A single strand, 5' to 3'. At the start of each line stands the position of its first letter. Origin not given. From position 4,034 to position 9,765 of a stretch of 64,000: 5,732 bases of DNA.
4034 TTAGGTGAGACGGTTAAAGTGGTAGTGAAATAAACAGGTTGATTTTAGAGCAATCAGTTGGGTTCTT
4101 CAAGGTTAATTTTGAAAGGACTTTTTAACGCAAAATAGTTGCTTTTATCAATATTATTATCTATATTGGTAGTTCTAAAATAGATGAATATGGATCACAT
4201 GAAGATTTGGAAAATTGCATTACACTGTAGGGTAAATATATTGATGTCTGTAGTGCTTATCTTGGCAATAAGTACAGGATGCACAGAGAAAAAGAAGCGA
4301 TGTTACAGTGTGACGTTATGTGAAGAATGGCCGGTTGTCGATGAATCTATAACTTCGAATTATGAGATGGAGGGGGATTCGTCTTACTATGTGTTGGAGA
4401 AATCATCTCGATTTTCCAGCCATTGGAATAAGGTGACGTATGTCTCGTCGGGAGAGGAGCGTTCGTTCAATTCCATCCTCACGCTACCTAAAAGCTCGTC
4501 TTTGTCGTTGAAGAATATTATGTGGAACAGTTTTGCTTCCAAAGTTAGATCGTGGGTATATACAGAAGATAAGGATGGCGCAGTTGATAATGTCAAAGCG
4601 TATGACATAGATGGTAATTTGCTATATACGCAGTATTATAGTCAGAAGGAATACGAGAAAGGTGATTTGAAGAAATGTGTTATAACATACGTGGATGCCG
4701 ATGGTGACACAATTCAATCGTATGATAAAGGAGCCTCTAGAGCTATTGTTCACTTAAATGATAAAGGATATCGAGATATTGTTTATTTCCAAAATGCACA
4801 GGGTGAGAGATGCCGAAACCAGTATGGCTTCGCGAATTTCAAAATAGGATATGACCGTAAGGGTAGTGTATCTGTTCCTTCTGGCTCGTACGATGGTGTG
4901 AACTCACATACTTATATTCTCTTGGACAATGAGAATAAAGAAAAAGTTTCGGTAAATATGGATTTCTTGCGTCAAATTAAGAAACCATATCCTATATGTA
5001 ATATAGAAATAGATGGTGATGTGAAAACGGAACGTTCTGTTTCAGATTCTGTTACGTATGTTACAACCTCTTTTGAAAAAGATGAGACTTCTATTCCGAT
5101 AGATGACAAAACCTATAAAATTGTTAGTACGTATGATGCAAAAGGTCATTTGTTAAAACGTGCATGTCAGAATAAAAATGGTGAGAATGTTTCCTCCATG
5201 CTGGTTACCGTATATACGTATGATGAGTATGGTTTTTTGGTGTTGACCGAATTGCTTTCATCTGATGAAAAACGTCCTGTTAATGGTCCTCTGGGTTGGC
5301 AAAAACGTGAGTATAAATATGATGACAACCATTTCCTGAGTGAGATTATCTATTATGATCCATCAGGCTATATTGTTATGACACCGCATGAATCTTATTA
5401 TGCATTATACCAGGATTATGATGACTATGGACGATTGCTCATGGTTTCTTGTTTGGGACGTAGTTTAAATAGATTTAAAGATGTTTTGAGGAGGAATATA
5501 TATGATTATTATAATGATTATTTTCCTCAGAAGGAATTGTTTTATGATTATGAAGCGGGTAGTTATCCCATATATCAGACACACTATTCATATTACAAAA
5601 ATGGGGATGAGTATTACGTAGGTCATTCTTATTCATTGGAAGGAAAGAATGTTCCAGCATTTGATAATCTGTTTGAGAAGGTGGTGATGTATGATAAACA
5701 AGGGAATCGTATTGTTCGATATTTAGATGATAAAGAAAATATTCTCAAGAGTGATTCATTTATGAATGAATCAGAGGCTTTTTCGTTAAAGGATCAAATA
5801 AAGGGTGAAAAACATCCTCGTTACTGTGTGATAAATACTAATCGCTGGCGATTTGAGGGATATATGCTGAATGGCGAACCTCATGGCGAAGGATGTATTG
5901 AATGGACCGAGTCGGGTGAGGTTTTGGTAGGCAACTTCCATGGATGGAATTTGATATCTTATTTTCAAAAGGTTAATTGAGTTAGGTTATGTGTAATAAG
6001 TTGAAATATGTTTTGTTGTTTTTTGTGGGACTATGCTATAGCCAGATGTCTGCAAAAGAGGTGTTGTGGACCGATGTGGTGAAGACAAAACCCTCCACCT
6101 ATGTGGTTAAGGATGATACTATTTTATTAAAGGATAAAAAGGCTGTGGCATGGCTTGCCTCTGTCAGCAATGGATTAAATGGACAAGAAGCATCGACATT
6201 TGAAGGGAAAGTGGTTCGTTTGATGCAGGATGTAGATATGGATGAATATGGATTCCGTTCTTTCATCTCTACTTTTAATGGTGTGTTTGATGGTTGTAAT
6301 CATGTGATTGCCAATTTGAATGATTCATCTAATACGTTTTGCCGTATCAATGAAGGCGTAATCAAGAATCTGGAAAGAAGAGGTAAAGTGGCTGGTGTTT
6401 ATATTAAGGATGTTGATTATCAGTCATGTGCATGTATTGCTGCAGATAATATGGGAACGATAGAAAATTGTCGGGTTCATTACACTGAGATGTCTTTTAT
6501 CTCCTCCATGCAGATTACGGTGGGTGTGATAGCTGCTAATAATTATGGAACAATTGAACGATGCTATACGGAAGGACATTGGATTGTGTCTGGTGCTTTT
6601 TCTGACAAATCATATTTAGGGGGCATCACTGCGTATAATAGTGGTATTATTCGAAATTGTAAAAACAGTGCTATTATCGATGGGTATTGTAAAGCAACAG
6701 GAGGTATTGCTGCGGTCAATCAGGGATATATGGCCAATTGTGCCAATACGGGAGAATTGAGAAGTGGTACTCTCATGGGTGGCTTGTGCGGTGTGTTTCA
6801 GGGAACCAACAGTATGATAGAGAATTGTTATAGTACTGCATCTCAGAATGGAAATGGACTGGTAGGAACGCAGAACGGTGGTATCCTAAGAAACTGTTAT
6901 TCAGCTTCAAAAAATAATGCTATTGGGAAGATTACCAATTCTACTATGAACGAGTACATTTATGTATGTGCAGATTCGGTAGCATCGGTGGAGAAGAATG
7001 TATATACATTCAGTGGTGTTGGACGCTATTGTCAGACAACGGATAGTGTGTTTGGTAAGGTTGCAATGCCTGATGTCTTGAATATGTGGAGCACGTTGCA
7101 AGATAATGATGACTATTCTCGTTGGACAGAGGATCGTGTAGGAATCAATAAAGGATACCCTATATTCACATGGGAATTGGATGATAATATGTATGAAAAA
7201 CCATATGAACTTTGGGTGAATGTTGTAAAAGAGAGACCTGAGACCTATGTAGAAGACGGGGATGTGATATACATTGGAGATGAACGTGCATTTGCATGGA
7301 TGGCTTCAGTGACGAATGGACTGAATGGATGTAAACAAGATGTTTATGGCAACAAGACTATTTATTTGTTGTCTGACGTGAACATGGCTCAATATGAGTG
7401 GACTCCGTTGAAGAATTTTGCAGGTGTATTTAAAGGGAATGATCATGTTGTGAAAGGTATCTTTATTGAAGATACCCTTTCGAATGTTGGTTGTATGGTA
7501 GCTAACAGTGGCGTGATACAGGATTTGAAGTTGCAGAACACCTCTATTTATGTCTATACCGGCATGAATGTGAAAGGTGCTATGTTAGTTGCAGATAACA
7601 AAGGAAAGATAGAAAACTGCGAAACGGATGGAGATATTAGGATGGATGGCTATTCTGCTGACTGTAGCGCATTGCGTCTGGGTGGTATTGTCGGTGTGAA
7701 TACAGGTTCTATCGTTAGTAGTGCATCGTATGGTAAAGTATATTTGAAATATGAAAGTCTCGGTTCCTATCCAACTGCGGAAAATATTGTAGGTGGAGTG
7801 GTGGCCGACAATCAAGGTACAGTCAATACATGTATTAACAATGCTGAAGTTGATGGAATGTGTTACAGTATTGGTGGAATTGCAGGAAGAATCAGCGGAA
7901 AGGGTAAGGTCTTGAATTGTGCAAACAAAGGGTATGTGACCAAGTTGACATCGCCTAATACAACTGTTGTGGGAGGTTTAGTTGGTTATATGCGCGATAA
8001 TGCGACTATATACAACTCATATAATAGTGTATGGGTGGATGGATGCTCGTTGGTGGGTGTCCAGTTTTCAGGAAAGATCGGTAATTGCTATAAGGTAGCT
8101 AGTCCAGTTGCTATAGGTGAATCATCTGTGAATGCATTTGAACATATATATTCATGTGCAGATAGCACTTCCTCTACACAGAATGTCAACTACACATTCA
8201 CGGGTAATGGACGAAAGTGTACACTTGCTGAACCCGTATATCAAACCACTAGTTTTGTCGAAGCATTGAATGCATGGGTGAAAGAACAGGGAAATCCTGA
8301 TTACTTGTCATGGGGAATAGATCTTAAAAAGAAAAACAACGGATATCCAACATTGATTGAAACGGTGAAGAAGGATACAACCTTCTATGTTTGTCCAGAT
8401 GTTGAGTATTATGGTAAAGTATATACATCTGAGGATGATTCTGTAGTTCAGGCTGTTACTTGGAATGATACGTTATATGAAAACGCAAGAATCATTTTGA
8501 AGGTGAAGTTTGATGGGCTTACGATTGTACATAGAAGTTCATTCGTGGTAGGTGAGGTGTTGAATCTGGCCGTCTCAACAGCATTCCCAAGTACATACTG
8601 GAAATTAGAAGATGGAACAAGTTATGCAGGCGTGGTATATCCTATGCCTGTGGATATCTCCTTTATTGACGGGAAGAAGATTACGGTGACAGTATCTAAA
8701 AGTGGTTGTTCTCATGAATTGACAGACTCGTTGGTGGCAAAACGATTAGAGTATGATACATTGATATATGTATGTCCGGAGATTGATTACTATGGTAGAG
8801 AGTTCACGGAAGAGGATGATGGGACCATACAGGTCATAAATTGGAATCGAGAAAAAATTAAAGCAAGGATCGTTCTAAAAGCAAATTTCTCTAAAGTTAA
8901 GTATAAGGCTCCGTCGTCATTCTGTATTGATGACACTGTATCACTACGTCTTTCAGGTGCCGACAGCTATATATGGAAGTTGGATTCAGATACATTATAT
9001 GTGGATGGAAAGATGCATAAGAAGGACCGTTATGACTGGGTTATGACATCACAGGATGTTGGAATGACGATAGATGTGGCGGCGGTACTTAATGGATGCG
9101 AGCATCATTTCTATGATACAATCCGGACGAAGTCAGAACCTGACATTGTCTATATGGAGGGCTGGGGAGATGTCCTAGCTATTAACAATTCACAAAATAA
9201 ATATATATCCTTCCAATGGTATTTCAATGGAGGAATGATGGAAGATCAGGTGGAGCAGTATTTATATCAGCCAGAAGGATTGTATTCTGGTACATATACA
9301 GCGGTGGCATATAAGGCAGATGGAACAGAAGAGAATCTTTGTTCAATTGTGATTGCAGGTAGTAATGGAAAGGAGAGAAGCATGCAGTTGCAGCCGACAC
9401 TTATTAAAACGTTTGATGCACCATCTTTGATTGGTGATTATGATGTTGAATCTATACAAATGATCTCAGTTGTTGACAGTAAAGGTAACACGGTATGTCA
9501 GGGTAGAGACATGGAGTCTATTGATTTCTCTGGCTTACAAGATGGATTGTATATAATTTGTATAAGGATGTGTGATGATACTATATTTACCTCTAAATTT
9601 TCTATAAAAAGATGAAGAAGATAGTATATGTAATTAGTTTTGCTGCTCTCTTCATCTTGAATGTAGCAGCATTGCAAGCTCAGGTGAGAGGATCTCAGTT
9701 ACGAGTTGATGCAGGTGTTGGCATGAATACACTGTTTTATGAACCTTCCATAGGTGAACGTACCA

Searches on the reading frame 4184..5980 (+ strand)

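Call 7: search_protein_families(library=pfam, proteins=[window:4184-5980:+], max_evalue=0.001)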
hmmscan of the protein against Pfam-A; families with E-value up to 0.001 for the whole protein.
window:4184-5980:+ (598 aa): 0 families

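Call 17: search_protein_families(library=pfam, proteins=[window:4184-5980:+], max_evalue=0.1)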
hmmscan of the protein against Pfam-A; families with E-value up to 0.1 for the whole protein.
window:4184-5980:+ (598 aa): 0 families

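Call 47: search_protein_families(library=ncbifam, proteins=[window:4184-5980:+], max_evalue=1)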
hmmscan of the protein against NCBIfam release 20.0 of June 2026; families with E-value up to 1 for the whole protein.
window:4184-5980:+ (598 aa): 1 family
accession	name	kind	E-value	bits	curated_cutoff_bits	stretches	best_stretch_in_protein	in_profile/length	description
TIGR01643.1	YD_repeat_2x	repeat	0.39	11.3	15.8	0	372-389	15-32/42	YD repeat-containing protein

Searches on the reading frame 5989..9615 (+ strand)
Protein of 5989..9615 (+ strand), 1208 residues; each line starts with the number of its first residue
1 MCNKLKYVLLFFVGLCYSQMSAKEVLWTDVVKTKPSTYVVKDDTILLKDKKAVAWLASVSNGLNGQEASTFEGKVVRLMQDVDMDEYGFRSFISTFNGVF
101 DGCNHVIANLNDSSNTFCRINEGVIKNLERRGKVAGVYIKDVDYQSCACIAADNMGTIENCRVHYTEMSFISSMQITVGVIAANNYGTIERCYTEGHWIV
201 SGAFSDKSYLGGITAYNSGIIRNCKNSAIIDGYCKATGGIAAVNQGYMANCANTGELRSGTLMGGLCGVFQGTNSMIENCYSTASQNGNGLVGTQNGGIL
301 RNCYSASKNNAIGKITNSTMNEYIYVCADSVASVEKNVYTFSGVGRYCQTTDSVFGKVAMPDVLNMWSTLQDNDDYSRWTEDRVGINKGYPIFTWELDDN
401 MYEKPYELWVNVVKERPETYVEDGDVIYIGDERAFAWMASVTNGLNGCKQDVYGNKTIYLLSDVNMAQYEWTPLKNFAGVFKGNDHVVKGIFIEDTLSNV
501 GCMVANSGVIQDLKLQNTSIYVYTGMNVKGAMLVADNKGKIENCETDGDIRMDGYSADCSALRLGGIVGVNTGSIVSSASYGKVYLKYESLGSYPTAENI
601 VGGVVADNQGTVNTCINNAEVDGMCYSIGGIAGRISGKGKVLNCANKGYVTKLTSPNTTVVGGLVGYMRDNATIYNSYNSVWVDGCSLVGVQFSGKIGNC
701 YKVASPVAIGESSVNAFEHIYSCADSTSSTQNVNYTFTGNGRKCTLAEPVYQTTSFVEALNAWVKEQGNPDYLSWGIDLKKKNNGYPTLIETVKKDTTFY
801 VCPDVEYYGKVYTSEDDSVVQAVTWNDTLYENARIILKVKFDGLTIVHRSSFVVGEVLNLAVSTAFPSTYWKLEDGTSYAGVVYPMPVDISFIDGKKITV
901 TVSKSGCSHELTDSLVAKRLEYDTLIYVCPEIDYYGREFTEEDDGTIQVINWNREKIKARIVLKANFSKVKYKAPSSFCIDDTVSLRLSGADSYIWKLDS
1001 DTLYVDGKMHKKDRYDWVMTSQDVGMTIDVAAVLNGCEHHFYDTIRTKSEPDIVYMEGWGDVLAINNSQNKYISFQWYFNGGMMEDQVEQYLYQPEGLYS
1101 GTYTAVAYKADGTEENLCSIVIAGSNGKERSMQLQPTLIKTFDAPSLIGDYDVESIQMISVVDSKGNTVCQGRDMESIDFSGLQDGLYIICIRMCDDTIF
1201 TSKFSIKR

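Call 7: search_protein_families(library=pfam, proteins=[window:5989-9615:+], max_evalue=0.001)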
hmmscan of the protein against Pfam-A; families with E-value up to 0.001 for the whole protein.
window:5989-9615:+ (1208 aa): 1 family
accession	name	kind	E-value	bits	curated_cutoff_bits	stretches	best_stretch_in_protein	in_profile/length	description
PF07581.17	Glug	-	4.4e-10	39.7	20.5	0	659-683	3-27/28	The GLUG motif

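Call 47: search_protein_families(library=ncbifam, proteins=[window:5989-9615:+], max_evalue=1)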
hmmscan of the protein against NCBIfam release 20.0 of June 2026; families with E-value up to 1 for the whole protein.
window:5989-9615:+ (1208 aa): 1 family
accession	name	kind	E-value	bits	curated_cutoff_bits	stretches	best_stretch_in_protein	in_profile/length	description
TIGR00686.1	phnA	hypoth_equivalog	0.065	13.4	80.2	0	492-548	42-96/109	zinc ribbon domain-containing protein YjdM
